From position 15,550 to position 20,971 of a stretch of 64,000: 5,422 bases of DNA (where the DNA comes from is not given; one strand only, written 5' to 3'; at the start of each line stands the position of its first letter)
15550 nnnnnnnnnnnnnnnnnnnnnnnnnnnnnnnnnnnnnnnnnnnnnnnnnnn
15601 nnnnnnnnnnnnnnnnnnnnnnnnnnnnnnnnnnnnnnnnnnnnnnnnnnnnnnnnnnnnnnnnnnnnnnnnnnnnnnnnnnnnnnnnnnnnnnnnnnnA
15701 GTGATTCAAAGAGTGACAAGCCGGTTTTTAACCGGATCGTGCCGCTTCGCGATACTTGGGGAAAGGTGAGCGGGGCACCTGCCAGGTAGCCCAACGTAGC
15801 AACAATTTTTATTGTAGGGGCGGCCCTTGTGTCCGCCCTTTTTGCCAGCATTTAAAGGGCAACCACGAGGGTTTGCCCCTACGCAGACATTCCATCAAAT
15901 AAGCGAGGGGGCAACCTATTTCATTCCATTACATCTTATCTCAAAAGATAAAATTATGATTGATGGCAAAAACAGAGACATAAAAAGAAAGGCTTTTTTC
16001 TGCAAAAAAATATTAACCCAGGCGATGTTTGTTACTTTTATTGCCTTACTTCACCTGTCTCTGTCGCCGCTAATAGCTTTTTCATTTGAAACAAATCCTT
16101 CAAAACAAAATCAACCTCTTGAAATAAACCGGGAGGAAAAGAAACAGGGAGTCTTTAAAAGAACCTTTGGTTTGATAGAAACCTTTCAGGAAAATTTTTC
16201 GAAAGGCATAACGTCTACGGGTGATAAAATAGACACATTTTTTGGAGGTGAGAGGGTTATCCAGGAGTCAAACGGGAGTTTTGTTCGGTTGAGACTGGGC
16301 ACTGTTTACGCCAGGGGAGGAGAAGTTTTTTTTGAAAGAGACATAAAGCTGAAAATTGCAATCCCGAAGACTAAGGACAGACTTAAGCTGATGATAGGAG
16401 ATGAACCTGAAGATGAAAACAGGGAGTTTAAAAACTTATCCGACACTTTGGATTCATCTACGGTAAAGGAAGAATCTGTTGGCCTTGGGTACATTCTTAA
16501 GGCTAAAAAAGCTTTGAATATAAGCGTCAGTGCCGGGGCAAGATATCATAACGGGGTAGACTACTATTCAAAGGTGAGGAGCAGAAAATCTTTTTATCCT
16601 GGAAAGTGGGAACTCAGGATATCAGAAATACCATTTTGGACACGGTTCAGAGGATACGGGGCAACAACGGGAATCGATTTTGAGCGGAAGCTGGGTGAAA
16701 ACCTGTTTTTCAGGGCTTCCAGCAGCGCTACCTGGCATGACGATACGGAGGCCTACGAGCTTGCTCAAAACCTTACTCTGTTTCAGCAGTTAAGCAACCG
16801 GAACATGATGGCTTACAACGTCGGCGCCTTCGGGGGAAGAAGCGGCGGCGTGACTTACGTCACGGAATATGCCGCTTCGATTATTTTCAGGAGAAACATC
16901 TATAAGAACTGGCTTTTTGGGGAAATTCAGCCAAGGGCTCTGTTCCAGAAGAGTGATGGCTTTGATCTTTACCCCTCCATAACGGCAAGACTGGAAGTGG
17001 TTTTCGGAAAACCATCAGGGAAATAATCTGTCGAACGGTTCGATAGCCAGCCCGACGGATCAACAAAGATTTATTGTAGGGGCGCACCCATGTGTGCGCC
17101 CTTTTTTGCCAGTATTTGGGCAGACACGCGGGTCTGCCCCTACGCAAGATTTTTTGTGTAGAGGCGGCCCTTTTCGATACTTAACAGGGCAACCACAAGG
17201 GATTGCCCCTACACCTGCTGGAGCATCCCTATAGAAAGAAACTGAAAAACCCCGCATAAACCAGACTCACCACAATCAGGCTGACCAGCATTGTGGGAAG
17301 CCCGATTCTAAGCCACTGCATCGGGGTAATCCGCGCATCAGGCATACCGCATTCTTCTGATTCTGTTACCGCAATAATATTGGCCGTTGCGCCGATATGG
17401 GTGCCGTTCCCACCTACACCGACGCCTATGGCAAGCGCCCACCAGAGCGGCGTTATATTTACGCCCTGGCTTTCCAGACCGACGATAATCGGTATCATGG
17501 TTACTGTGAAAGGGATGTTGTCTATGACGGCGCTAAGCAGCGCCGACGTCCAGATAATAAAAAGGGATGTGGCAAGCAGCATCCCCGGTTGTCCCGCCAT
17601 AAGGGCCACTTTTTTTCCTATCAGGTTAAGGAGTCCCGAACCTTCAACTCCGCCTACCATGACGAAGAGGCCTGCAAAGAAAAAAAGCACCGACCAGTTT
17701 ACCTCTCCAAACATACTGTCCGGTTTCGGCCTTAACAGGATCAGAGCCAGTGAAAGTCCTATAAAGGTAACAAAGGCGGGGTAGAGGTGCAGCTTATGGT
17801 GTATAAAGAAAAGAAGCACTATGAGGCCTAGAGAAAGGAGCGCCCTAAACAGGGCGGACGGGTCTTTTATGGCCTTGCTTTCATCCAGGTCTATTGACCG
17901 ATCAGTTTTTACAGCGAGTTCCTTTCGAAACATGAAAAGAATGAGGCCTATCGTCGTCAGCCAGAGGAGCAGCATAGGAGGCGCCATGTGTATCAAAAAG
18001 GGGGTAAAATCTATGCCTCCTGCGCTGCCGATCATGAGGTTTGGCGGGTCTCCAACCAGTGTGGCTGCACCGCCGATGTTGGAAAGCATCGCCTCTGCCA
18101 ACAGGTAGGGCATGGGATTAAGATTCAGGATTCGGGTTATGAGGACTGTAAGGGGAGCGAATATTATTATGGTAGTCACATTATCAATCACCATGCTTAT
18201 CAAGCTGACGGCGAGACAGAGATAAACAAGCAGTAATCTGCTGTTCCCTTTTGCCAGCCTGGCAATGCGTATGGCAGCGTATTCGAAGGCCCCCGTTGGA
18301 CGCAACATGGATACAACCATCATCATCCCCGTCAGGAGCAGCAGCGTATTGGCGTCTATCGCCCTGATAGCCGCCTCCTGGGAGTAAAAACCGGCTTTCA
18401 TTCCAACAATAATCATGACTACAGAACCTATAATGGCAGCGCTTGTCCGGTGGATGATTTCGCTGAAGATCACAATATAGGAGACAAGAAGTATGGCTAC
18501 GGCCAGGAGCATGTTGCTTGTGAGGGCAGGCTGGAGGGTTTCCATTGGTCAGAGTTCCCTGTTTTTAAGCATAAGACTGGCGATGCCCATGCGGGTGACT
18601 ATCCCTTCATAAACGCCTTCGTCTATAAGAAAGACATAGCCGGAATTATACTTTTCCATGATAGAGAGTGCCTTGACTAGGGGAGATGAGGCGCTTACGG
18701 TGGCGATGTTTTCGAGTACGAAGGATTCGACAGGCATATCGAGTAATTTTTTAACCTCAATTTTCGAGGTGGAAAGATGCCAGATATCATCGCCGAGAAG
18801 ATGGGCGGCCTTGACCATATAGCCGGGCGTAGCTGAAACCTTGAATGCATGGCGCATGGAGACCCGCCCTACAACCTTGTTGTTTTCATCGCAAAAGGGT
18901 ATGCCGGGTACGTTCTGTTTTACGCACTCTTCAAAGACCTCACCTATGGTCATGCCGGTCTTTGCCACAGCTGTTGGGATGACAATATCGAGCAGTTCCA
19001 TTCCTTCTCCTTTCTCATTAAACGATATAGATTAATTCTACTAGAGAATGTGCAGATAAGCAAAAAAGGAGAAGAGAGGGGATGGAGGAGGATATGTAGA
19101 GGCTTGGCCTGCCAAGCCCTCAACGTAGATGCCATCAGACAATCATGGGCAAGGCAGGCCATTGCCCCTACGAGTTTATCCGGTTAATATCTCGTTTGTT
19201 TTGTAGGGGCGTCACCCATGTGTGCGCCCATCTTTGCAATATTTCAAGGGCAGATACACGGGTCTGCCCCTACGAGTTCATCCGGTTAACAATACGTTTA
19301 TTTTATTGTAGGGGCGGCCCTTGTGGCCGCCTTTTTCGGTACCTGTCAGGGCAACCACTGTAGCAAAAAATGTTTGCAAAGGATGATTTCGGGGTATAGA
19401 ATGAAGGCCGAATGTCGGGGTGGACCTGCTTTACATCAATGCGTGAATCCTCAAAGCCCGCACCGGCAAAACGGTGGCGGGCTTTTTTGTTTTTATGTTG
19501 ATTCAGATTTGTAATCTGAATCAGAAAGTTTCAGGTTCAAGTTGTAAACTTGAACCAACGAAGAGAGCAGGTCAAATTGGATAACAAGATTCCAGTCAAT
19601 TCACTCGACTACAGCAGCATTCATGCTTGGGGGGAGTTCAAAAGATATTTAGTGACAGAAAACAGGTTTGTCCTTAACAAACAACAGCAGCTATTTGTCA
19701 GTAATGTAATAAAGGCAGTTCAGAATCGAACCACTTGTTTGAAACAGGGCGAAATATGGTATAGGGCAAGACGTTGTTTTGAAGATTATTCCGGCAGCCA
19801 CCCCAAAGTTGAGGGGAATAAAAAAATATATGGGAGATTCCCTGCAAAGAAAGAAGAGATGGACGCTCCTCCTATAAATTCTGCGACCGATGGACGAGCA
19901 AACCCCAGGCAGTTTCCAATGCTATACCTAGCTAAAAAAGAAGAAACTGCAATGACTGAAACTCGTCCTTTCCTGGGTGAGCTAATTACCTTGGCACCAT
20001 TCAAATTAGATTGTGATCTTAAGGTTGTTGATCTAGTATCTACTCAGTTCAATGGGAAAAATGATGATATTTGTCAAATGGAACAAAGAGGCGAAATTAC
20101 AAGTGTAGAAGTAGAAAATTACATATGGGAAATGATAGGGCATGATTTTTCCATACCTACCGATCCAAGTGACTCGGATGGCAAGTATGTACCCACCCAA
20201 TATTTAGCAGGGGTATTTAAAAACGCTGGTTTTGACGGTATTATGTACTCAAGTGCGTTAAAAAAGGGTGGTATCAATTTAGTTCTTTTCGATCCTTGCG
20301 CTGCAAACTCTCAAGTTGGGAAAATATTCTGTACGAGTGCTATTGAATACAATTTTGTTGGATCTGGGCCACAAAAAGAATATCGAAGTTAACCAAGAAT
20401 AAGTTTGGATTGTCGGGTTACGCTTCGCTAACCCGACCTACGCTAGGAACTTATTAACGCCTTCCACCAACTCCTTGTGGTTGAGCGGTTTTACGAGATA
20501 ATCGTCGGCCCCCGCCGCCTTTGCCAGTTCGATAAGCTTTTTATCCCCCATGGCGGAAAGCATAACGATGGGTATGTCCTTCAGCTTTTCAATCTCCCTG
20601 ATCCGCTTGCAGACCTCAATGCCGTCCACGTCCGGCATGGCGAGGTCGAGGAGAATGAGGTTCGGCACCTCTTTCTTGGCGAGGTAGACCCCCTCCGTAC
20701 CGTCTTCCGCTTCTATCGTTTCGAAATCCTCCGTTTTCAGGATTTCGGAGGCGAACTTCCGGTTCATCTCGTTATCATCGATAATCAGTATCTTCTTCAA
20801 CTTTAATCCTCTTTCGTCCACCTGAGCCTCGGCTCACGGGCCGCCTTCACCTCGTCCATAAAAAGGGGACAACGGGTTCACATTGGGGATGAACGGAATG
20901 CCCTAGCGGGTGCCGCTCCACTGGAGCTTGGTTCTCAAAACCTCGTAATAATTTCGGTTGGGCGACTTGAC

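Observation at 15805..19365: REP-like composite palindromic element family (terminator hairpin plus second hairpin framed by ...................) clustered around two low-GC genes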

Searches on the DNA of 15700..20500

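Call 52: search_rna_families(source=window, start=15700, end=20500, threshold=evalue, max_evalue=1)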
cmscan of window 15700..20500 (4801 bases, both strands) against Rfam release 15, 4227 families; matches with E-value up to 1: 1.
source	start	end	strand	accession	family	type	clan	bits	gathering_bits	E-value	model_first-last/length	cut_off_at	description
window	17005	17116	-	RF01808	MicX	Gene; sRNA;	-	25.8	75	0.0099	1-194/194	no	MicX Vibrio cholerae sRNA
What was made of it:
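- On Rfam RNA families: The only sub-threshold hit is MicX, 25.8 bits against a gathering score of 75 (call 52).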

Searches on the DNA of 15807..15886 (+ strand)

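Call 21: search_dna_similar(query=window:15807-15886:+, collection=plasmids, mode=distant, max_evalue=0.01, max_rows=40)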
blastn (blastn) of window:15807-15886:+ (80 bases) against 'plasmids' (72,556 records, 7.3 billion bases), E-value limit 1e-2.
No match.
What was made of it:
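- Tried and rejected: A blastn search with an 80-nt dimer found no match (call 21).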

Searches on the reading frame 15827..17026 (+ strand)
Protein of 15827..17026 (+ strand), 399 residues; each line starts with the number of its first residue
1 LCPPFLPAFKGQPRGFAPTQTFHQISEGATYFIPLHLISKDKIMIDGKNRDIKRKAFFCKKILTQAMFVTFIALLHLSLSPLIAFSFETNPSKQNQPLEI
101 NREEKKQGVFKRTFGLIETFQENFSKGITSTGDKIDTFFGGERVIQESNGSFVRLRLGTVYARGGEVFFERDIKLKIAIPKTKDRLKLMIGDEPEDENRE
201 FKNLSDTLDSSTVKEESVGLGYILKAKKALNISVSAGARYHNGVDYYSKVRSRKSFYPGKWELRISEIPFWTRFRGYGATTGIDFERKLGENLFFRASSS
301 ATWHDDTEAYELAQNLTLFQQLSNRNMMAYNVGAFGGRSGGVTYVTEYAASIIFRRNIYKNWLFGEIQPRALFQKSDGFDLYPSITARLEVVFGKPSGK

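Call 8: search_protein_families(library=pfam, proteins=[window:15827-17026:+])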
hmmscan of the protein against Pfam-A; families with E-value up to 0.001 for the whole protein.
window:15827-17026:+ (399 aa): 0 families

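Call 58: find_related_loci(query=window:15956-17026:+, collection=metagenome_contigs, flank=3000)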
Query window:15956-17026:+ (356 aa) in metagenome_contigs; peptide patterns used: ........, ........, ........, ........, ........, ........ (x = any residue, [..] = any of these).
200 stretches matched a pattern, but none encodes a relative of the query by tblastn (E <= 1e-3).
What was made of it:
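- No relative of ORF 15956-17026 was found in metagenome contigs (call 58).
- Tried and rejected: No relatives of ORF 15956-17026 were found (call 58).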

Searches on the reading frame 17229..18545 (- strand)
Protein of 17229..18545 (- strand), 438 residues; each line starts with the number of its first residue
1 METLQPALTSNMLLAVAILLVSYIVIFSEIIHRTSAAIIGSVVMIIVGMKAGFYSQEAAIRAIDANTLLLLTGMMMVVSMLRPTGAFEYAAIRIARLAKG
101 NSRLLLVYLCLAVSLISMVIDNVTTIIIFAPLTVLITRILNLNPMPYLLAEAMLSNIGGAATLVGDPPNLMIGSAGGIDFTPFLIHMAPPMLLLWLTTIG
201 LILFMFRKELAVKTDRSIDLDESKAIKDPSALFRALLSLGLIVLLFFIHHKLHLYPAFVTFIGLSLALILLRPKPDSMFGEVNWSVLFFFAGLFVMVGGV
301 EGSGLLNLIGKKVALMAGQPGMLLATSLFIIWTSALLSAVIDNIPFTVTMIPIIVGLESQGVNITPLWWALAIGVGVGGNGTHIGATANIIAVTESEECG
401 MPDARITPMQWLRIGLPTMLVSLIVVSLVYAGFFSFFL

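Call 8: search_protein_families(library=pfam, proteins=[window:17229-18545:-])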
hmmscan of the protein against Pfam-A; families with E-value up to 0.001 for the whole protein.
window:17229-18545:- (438 aa): 3 families
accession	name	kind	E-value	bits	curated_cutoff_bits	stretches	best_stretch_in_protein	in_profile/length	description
PF03600.22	CitMHS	-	9.3e-85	285.1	31.9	1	23-374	1-336/336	Citrate transporter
PF02040.21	ArsB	-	9.3e-21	75.1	22.2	1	15-424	2-417/423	Arsenical pump membrane protein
PF00939.25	Na_sulph_symp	-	2.6e-11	43.7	27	1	178-429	213-461/472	Sodium:sulfate symporter transmembrane region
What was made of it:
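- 17229..19001 (-): CitMHS/ArsB-type transporter (17229-18545) and CBS-domain protein (18549-19001), lying between d3 and d4. Context only. call 8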

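Call 9: find_encoding_contigs(protein=window:17229-18545:-, flank=10000, max_places=10)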
Protein window:17229-18545:- (438 aa): no gene with exactly this product is on record in the collection.

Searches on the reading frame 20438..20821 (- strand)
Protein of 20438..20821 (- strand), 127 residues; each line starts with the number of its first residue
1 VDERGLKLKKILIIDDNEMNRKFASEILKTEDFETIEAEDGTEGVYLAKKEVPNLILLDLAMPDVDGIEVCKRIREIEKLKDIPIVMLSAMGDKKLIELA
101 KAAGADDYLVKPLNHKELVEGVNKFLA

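Call 8: search_protein_families(library=pfam, proteins=[window:20438-20821:-])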
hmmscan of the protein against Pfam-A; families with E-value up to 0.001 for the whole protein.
window:20438-20821:- (127 aa): 1 family
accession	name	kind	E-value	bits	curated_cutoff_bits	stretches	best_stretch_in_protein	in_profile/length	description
PF00072.30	Response_reg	-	7.3e-29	100.6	30.2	1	11-122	1-110/111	Response regulator receiver domain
